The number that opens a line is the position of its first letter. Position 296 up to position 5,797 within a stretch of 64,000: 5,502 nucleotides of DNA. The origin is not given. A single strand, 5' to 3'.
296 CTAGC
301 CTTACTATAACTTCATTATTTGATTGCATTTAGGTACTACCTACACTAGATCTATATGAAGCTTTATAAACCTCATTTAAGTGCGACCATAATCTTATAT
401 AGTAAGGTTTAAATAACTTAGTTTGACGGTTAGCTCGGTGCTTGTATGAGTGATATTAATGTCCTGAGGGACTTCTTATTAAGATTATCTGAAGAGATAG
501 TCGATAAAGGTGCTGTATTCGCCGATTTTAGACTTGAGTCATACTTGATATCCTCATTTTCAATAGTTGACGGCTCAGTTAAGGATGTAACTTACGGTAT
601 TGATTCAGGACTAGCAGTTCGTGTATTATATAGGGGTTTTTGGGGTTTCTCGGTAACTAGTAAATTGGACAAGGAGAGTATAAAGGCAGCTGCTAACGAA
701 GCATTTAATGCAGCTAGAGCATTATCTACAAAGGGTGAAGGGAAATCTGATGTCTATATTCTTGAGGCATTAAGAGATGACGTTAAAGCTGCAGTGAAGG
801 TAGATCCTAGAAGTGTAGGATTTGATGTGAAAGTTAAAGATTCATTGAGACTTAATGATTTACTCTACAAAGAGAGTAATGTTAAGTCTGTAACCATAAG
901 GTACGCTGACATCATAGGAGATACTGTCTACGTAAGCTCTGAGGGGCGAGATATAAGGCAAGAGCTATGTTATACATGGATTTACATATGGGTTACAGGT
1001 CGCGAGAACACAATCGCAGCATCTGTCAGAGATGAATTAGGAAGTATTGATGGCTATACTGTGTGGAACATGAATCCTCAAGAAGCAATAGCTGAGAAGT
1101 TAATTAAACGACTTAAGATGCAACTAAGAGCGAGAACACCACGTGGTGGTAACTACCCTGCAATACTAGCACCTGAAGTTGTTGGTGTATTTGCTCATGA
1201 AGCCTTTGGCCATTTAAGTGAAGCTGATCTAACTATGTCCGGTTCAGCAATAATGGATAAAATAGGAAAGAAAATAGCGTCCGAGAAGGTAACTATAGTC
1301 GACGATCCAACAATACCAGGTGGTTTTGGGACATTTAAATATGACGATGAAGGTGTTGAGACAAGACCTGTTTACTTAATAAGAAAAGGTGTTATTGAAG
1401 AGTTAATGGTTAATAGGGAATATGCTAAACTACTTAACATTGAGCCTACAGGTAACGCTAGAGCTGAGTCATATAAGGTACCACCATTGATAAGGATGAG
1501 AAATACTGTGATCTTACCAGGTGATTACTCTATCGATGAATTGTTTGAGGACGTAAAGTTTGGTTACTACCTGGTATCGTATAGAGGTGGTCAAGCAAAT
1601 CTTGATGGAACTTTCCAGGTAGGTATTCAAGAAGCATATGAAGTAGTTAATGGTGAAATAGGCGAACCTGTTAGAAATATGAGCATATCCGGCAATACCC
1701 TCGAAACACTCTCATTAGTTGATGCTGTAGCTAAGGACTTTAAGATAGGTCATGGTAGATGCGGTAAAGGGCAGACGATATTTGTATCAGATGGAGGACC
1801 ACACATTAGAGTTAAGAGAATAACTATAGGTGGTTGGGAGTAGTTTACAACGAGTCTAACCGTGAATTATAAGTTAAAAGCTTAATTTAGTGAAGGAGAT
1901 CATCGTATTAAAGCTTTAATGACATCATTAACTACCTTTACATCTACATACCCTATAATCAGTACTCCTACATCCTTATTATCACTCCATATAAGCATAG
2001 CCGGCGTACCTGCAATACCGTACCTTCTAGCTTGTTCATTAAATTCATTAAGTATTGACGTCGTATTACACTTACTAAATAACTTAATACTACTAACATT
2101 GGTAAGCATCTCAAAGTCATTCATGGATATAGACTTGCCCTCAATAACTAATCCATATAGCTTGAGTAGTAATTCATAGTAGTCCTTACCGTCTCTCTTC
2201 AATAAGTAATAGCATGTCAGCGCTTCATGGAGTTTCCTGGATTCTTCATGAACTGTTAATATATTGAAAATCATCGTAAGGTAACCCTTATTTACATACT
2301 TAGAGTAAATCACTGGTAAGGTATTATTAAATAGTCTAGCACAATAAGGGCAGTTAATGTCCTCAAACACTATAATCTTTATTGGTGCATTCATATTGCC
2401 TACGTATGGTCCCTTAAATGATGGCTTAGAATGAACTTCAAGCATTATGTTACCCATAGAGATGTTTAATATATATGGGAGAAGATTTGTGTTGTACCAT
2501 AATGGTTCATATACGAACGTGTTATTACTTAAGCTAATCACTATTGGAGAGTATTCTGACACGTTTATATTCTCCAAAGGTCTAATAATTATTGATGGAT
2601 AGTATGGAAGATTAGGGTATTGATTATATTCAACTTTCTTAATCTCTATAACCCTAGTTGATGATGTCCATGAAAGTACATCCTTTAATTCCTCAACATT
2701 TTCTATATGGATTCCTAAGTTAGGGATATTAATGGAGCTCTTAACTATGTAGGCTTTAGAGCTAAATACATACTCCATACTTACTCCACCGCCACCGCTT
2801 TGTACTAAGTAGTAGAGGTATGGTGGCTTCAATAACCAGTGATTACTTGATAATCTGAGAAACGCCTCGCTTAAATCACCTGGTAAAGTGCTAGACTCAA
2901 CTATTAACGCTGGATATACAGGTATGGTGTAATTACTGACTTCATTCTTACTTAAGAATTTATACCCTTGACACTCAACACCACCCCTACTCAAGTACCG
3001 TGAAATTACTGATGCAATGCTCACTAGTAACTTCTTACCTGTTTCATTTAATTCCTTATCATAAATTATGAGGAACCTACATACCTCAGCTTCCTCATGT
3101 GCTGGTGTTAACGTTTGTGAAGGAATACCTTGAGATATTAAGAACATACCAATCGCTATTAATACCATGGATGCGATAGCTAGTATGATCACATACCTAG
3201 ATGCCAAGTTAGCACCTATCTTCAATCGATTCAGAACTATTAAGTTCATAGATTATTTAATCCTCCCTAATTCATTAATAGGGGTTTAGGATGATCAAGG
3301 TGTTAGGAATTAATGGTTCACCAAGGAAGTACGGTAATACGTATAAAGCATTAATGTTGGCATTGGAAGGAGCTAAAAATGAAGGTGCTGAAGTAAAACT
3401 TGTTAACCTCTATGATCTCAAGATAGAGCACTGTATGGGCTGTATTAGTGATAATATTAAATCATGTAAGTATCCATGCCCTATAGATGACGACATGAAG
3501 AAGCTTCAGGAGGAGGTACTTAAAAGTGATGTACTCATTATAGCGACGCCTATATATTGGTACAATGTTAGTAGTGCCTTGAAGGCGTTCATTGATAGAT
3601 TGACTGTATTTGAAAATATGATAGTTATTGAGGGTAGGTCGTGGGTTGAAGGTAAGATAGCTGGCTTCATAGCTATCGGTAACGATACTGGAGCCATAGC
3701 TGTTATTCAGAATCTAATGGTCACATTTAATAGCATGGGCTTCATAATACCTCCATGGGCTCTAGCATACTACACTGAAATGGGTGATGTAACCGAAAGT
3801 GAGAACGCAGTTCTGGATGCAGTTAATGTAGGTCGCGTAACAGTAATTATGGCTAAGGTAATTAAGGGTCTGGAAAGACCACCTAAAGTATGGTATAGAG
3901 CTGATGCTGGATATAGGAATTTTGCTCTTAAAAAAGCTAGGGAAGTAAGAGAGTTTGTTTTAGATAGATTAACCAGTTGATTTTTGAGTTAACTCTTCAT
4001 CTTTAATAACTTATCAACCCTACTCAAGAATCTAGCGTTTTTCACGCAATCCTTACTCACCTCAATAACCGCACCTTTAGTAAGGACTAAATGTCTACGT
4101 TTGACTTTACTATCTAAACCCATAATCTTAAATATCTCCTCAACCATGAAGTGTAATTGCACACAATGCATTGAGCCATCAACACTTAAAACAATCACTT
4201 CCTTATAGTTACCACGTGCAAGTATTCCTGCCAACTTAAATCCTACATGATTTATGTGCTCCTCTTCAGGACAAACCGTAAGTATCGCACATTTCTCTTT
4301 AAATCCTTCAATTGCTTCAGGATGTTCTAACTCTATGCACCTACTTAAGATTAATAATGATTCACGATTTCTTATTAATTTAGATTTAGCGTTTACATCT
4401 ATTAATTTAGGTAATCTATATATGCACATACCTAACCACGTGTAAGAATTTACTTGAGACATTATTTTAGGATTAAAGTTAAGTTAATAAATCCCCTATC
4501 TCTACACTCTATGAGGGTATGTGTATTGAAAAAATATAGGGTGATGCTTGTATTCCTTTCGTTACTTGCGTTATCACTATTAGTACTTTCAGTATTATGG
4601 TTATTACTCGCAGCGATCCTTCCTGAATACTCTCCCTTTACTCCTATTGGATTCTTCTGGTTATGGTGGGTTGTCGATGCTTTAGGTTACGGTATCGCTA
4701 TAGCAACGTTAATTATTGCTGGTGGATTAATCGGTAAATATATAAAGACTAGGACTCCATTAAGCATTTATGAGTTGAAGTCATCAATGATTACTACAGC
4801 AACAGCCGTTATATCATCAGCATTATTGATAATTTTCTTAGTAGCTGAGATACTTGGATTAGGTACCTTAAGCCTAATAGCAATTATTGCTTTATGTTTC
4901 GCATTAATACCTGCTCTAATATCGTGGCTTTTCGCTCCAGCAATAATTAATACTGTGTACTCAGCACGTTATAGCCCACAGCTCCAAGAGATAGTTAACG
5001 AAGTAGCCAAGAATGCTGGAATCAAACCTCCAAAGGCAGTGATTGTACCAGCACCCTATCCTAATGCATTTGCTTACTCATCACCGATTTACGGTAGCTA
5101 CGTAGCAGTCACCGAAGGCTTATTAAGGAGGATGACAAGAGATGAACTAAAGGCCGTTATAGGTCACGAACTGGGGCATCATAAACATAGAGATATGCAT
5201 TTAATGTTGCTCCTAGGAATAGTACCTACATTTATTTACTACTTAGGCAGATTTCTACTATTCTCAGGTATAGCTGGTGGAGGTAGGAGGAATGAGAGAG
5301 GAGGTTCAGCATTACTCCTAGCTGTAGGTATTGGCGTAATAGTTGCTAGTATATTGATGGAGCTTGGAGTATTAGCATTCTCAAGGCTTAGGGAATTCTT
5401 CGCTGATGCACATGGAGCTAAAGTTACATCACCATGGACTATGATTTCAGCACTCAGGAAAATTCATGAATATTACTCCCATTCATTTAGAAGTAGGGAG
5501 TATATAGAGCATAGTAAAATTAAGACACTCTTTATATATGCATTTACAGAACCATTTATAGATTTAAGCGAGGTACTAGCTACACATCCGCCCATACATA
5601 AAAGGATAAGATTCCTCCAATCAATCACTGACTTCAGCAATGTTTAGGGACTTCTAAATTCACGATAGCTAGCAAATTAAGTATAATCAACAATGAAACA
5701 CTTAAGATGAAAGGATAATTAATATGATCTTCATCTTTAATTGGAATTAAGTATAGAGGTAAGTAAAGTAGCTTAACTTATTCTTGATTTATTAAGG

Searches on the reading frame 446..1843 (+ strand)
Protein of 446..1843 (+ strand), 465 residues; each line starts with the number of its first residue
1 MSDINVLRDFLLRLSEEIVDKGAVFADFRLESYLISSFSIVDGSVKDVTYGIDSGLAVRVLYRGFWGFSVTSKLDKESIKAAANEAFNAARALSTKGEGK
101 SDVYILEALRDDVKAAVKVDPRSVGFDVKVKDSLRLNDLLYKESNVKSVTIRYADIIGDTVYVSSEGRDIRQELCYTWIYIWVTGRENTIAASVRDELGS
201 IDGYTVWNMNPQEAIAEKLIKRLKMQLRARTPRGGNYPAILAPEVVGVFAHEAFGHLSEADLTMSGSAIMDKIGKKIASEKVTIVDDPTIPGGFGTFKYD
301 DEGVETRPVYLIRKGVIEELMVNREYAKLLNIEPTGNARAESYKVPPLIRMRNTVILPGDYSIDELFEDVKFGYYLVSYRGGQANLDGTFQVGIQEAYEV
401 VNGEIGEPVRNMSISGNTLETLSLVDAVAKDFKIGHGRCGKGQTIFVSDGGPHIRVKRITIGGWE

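Call 79: search_protein_families(library=pfam, proteins=[window:446-1843:+], max_evalue=0.0001)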
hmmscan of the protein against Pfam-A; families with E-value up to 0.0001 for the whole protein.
window:446-1843:+ (465 aa): 3 families
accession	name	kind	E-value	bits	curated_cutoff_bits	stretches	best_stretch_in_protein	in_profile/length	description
PF19289.4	PmbA_TldD_3rd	-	5e-68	229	22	1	235-463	2-220/220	PmbA/TldA metallopeptidase C-terminal domain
PF01523.21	PmbA_TldD_1st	-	4.3e-13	49.6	20.9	1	26-90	1-65/65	PmbA/TldA metallopeptidase domain 1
PF19290.4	PmbA_TldD_2nd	-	1.7e-08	35.3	20.9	1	120-227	2-109/109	PmbA/TldA metallopeptidase central domain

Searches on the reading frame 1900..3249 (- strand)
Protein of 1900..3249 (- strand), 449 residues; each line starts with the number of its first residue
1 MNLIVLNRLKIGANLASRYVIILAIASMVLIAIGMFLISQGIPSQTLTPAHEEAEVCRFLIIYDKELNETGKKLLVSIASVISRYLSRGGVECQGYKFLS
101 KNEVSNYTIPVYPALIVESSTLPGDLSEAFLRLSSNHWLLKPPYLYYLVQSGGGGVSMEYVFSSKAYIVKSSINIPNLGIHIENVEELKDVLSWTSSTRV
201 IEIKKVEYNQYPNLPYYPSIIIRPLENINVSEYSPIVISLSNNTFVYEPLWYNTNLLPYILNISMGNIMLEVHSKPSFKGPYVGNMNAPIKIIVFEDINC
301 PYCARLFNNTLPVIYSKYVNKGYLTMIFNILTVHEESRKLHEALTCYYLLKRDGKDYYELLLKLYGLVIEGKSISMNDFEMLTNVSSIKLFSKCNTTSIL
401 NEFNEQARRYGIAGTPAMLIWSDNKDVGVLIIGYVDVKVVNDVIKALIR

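Call 79: search_protein_families(library=pfam, proteins=[window:1900-3249:-], max_evalue=0.0001)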
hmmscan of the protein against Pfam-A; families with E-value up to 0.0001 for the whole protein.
window:1900-3249:- (449 aa): 3 families
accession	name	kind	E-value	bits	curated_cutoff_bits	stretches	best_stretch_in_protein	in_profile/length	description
PF13462.12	Thioredoxin_4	-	3e-14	54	23.2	1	280-420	5-145/165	Thioredoxin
PF13098.12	Thioredoxin_2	-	3.8e-08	34.1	27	1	291-438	8-98/104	Thioredoxin-like domain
PF01323.26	DSBA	-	4.7e-05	23.7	25.6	0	392-442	144-188/191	DSBA-like thioredoxin domain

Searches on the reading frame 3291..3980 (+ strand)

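Call 33: search_protein_families(library=pfam, proteins=[window:3291-3980:+], max_evalue=0.01)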
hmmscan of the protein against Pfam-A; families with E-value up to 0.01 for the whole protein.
window:3291-3980:+ (229 aa): 2 families
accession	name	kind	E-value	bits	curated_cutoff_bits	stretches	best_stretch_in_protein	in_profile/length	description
PF03358.20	FMN_red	-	5.4e-30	104.4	24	1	2-155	1-141/152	NADPH-dependent FMN reductase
PF02525.22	Flavodoxin_2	-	6.1e-18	65.7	27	1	3-127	2-131/198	Flavodoxin-like fold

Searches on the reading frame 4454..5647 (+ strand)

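Call 79: search_protein_families(library=pfam, proteins=[window:4454-5647:+], max_evalue=0.0001)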
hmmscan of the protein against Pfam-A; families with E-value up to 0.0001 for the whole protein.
window:4454-5647:+ (397 aa): 1 family
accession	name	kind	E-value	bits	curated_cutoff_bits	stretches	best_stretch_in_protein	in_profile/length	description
PF01435.24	Peptidase_M48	-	5.8e-37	127.8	20.3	1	175-391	5-185/186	Peptidase family M48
